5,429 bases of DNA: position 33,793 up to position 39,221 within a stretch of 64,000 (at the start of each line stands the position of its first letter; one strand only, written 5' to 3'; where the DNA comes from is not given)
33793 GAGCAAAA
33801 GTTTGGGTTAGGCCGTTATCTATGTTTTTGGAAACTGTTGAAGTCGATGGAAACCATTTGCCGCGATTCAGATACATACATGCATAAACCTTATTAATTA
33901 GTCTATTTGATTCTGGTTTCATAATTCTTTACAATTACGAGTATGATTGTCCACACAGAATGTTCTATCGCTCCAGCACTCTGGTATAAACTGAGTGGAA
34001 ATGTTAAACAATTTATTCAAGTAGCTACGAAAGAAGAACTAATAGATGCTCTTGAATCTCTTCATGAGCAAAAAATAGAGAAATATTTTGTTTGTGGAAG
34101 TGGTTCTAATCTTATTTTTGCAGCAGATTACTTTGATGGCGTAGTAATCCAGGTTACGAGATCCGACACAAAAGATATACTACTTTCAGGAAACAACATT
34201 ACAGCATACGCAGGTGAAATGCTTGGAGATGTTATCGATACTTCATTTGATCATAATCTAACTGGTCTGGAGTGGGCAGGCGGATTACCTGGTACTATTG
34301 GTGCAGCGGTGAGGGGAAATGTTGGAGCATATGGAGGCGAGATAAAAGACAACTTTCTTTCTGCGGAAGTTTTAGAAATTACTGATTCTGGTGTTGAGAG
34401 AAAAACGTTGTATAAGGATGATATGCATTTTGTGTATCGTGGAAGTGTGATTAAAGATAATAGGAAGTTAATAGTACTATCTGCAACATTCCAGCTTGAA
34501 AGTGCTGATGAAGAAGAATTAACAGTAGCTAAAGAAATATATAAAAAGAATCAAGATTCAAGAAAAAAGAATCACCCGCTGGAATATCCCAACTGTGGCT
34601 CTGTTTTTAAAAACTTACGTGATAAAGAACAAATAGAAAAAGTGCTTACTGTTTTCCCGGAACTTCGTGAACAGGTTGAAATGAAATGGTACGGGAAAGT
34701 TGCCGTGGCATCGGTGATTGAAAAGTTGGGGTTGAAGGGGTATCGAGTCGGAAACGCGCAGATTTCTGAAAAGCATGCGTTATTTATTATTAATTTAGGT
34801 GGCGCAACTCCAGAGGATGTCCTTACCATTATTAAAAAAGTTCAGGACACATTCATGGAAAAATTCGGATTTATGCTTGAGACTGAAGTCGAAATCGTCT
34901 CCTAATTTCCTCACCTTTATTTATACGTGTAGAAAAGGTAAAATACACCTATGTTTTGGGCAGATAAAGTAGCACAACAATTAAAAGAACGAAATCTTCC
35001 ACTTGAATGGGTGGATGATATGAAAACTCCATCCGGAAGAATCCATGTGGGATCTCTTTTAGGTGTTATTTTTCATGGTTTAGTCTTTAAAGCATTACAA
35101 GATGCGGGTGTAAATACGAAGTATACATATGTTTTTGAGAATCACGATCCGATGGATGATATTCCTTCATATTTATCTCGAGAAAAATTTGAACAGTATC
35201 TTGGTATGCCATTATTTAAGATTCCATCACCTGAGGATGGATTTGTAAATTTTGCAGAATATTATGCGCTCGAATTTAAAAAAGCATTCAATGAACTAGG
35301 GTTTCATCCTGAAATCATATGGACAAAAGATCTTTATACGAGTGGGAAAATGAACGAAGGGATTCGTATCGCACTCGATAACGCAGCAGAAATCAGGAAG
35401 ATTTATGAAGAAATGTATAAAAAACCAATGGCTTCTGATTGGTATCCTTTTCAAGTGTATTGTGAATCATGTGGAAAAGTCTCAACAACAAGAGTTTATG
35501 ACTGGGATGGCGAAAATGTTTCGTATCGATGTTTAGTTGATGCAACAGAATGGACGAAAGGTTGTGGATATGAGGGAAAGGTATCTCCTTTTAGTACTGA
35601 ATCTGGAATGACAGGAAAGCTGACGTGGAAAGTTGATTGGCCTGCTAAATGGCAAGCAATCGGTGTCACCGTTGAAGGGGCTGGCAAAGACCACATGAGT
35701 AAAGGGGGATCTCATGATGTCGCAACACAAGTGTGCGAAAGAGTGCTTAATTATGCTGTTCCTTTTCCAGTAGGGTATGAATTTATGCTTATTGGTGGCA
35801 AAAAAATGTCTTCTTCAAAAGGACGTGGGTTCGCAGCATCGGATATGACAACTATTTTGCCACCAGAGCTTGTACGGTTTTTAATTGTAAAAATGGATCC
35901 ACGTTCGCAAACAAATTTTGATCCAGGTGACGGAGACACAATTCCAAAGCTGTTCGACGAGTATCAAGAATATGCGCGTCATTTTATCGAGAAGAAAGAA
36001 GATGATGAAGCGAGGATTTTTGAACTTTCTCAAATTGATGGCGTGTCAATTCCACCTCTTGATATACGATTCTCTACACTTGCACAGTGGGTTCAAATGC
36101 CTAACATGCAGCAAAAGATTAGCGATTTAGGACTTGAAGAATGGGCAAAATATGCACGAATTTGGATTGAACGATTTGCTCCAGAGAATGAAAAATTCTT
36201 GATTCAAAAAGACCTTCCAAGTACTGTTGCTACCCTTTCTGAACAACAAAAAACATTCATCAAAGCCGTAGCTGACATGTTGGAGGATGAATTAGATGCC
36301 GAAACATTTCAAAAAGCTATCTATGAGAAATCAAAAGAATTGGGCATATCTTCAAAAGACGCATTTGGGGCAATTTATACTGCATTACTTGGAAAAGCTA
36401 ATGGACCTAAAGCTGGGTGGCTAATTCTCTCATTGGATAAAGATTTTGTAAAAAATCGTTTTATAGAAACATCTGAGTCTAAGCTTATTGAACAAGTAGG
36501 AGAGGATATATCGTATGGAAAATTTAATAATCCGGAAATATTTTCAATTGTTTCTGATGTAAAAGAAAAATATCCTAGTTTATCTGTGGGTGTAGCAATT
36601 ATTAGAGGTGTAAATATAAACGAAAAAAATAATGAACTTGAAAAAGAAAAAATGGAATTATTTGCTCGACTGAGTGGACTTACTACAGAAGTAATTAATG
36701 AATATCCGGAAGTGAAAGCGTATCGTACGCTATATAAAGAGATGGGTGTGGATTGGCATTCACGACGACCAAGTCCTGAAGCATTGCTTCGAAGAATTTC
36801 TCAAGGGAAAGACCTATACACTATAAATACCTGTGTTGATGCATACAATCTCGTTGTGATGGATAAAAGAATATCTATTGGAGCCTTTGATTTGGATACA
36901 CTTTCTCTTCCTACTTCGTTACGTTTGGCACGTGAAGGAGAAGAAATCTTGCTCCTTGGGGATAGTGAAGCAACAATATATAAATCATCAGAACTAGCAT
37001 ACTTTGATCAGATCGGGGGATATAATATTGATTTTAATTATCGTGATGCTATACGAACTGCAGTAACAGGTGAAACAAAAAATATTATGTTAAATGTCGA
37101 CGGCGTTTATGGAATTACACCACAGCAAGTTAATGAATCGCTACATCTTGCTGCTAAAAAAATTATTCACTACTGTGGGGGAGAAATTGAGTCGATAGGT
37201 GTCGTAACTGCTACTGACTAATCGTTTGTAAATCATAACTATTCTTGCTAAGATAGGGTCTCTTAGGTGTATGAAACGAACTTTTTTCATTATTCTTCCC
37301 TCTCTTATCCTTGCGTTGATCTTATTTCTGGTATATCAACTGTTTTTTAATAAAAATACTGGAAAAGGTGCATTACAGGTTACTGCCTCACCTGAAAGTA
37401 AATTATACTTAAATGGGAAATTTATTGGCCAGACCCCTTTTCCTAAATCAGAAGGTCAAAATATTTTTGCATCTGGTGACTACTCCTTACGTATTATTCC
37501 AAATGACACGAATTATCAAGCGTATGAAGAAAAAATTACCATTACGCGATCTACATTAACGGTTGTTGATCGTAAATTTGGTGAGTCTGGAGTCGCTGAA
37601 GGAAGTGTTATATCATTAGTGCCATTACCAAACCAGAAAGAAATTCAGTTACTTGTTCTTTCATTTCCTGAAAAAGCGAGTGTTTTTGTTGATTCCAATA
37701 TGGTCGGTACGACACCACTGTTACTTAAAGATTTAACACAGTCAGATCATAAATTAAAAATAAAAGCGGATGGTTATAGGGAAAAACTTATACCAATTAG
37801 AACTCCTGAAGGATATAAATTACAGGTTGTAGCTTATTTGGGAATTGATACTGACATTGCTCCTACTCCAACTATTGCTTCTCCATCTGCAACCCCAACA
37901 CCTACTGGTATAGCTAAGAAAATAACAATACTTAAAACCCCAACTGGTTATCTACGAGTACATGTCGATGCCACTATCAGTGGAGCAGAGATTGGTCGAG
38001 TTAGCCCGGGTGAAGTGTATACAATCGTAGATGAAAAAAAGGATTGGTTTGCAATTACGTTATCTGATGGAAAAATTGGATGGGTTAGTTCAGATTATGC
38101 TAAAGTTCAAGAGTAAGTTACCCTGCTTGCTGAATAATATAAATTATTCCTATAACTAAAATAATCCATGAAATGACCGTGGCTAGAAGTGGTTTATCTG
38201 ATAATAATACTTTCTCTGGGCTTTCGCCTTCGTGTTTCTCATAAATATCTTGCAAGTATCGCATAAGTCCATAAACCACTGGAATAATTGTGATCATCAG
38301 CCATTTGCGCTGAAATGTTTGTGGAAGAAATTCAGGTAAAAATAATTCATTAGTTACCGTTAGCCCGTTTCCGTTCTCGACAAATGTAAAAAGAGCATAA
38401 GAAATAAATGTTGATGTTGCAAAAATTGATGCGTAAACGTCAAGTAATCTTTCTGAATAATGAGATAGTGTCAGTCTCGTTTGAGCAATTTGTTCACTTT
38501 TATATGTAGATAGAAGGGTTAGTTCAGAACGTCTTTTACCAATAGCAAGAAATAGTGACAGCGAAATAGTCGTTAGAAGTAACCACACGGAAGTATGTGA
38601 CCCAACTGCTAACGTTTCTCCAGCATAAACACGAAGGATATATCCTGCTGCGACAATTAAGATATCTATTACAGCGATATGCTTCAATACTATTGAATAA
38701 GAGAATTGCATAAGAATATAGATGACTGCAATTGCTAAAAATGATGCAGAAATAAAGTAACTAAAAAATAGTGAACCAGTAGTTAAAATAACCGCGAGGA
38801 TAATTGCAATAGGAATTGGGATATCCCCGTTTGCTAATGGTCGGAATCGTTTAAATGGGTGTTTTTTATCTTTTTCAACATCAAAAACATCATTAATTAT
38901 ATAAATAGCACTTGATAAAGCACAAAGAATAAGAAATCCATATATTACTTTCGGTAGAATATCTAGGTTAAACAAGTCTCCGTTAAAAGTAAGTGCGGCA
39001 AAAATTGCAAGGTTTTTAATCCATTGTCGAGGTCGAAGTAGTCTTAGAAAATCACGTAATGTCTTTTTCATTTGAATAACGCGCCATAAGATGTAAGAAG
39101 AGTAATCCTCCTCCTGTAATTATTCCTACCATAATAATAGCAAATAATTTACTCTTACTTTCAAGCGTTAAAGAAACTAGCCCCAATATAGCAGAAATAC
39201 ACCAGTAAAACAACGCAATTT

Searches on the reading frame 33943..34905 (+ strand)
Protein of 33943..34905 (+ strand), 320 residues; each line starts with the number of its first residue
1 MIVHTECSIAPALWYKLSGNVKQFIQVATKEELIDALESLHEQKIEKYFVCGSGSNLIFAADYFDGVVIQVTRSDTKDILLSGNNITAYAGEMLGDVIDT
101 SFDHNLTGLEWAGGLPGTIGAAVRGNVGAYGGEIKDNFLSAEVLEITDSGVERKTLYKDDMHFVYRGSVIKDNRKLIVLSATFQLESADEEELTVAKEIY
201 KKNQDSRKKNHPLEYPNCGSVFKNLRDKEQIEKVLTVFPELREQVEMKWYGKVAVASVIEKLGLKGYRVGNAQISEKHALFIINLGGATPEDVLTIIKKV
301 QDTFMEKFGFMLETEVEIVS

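Call 77: search_protein_families(library=pfam, proteins=[window:33943-34905:+], max_evalue=0.001)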
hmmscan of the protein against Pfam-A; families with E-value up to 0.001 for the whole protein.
window:33943-34905:+ (320 aa): 2 families
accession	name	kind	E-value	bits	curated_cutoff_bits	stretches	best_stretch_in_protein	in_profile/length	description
PF02873.21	MurB_C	-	2.5e-29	101.8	27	1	200-319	6-99/99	UDP-N-acetylenolpyruvoylglucosamine reductase, C-terminal domain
PF01565.28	FAD_binding_4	-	3.7e-14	53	26.4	1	23-144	3-129/139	FAD binding domain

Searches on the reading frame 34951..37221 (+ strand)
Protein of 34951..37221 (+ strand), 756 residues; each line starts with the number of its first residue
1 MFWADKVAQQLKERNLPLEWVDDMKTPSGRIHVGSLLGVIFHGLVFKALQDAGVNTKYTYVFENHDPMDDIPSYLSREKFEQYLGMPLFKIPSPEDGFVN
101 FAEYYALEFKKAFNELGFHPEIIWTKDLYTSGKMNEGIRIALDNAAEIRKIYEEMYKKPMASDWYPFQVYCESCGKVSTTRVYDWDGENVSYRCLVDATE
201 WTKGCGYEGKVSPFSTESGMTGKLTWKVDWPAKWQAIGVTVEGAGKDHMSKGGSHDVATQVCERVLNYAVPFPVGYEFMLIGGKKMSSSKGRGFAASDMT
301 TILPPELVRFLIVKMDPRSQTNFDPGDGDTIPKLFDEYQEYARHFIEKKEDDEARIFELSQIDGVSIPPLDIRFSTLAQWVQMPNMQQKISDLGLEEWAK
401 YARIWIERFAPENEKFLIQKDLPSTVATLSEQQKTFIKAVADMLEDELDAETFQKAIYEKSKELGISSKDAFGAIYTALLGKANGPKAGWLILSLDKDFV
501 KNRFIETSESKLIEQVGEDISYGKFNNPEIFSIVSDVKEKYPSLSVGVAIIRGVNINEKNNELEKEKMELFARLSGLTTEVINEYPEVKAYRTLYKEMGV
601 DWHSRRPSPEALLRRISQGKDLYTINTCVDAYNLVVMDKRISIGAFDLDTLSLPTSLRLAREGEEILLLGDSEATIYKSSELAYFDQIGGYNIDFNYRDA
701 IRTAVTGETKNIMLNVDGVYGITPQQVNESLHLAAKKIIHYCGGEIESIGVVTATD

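Call 7: search_protein_families(library=pfam, proteins=[window:34951-37221:+], max_evalue=0.001)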
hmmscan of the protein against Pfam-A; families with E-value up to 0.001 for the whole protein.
window:34951-37221:+ (756 aa): 3 families
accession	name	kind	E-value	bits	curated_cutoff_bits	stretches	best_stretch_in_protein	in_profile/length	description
PF01921.24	tRNA-synt_1f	-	3.3e-93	312.9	27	1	2-362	2-359/360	tRNA synthetases class I (K)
PF03483.22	B3_4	-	6.7e-21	75.1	29.3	1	591-741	2-172/174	B3/4 domain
PF19269.4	Anticodon_2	-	7.7e-06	26.8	23.6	1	426-503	57-136/141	Anticodon binding domain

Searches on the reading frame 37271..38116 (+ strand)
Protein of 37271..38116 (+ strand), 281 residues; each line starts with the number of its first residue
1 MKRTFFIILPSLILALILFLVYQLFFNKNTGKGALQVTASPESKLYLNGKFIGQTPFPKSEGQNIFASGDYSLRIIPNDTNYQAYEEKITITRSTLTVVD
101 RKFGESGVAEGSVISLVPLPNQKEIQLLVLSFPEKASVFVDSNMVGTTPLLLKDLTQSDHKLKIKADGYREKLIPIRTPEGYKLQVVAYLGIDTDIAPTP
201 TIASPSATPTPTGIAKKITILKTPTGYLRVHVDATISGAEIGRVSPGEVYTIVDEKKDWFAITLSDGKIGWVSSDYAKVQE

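Call 77: search_protein_families(library=pfam, proteins=[window:37271-38116:+], max_evalue=0.001)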
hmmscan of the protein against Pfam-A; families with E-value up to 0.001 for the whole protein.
window:37271-38116:+ (281 aa): 2 families
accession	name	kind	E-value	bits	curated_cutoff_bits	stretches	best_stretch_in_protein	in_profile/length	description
PF08308.17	PEGA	-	4e-15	55.9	20.8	2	126-171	3-48/71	PEGA domain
PF08239.17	SH3_3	-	9.3e-10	39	27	1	227-276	2-52/54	Bacterial SH3 domain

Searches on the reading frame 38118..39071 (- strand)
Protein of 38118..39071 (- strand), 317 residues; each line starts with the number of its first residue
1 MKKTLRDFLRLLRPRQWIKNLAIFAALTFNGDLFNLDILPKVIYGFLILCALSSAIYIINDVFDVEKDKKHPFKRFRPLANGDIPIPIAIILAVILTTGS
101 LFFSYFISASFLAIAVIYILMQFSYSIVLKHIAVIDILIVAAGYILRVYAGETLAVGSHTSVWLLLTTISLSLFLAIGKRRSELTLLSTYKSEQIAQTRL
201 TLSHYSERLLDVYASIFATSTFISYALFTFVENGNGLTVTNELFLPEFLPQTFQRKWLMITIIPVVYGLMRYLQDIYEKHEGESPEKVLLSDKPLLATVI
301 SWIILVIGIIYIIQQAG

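Call 77: search_protein_families(library=pfam, proteins=[window:38118-39071:-], max_evalue=0.001)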
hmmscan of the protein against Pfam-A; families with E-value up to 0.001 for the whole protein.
window:38118-39071:- (317 aa): 1 family
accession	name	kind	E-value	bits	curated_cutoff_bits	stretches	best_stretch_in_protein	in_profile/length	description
PF01040.23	UbiA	-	6.7e-20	71.9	34.2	1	36-202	19-181/250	UbiA prenyltransferase family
